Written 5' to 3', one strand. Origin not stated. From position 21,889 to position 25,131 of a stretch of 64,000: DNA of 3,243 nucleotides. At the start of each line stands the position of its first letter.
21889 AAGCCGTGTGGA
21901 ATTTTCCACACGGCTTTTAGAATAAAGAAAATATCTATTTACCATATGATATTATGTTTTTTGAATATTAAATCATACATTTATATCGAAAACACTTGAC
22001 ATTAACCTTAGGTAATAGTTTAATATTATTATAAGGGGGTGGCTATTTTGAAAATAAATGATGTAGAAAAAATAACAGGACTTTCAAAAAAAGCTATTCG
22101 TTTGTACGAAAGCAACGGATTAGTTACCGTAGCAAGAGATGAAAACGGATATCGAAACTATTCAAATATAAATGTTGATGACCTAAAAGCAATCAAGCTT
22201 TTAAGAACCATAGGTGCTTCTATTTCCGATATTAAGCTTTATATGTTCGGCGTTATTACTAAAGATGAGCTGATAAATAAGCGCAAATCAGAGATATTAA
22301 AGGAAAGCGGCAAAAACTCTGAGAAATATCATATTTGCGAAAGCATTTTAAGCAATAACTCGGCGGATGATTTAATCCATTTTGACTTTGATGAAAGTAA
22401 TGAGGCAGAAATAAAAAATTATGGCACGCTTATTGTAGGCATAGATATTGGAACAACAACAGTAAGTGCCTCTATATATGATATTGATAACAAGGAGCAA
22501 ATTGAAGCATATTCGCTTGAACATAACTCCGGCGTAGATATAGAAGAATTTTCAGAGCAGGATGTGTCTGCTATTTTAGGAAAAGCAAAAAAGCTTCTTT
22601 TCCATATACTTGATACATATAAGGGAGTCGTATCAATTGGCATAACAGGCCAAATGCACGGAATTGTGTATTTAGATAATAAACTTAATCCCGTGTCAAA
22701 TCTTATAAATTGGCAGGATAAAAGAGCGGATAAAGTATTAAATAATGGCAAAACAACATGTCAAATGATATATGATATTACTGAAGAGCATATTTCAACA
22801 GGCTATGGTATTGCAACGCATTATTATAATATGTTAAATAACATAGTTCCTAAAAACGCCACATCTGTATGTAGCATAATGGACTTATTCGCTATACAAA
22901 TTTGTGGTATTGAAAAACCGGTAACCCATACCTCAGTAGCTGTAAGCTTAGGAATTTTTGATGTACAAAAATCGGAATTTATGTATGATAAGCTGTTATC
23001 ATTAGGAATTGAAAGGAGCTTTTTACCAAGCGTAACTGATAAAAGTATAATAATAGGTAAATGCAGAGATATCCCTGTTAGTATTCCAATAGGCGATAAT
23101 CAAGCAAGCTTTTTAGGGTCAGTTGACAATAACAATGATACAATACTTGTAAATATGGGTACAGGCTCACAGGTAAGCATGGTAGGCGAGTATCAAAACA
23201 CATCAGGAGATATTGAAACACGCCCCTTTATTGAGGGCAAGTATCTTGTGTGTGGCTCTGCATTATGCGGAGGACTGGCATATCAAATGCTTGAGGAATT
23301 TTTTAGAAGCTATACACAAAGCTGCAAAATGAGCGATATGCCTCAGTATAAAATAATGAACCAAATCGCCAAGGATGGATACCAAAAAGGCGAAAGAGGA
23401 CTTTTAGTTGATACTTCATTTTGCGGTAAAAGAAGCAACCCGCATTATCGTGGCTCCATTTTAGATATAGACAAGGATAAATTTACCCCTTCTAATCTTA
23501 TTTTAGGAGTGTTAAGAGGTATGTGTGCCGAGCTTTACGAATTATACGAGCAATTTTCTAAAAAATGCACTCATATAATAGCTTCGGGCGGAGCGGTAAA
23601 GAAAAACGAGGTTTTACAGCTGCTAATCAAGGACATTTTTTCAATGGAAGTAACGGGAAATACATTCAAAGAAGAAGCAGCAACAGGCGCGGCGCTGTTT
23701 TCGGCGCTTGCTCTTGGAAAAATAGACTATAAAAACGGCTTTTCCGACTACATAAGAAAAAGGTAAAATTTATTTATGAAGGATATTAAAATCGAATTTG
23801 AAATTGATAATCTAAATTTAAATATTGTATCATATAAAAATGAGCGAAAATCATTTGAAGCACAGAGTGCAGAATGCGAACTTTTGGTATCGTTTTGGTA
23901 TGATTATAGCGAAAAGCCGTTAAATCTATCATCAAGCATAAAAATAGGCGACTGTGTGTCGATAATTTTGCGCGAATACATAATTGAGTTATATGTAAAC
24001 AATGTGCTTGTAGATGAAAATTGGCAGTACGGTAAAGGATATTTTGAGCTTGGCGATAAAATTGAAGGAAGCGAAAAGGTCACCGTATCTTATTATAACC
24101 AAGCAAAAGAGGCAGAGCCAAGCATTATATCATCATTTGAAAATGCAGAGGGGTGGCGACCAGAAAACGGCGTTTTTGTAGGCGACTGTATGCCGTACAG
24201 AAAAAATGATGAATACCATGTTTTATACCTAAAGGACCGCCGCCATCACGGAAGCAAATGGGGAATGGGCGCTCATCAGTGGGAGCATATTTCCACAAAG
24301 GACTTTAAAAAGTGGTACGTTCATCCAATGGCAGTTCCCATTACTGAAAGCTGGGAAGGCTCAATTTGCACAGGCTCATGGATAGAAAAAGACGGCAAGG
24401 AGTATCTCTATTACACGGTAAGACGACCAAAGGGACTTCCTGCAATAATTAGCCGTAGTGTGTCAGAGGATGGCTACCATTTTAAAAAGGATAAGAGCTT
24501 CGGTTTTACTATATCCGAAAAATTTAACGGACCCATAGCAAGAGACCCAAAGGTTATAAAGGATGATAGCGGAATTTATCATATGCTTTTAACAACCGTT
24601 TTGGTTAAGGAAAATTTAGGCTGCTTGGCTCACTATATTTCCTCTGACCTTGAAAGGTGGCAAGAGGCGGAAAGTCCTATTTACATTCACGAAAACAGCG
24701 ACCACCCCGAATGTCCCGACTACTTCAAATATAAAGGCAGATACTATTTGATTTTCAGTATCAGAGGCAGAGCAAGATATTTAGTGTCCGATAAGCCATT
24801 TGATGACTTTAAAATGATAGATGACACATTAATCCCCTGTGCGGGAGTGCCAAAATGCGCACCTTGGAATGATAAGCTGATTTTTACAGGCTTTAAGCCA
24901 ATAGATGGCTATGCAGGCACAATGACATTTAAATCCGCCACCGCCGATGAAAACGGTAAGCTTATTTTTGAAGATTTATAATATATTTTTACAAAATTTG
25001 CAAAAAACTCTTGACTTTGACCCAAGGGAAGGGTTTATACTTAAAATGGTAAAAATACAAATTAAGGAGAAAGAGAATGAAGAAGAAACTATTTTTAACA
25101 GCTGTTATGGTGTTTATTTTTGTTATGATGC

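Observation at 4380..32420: Six paralogous cassettes: a secreted passenger protein carrying a shared ~137-aa module, then a conserved 49-aa ORF and a hairpin terminator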

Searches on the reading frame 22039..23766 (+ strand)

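Call 8: search_protein_families(library=pfam, proteins=[window:22039-23766:+], max_evalue=0.001)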
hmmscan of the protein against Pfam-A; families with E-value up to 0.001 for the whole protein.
window:22039-23766:+ (575 aa): 4 families
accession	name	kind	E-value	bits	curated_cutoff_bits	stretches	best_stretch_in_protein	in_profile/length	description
PF00370.27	FGGY_N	-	1.7e-23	83.9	28.8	1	132-346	2-231/245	FGGY family of carbohydrate kinases, N-terminal domain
PF13411.12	MerR_1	-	1.9e-13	50.7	21.6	1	5-69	2-66/69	MerR HTH family regulatory protein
PF02782.22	FGGY_C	-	9.4e-12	45.6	27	1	371-558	3-197/198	FGGY family of carbohydrate kinases, C-terminal domain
PF00376.29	MerR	-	7.6e-09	35.7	28.2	1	5-41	1-38/38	MerR family regulatory protein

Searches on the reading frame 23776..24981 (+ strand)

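Call 8: search_protein_families(library=pfam, proteins=[window:23776-24981:+], max_evalue=0.001)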
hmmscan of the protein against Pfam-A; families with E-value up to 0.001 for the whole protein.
window:23776-24981:+ (401 aa): 2 families
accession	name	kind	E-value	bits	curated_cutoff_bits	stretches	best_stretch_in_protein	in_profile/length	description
PF00251.26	Glyco_hydro_32N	-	2.8e-20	73.6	22.1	1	142-331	17-212/307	Glycosyl hydrolases family 32 N-terminal domain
PF04616.20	Glyco_hydro_43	-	3.4e-06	27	32.2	1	255-329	10-85/288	Glycosyl hydrolases family 43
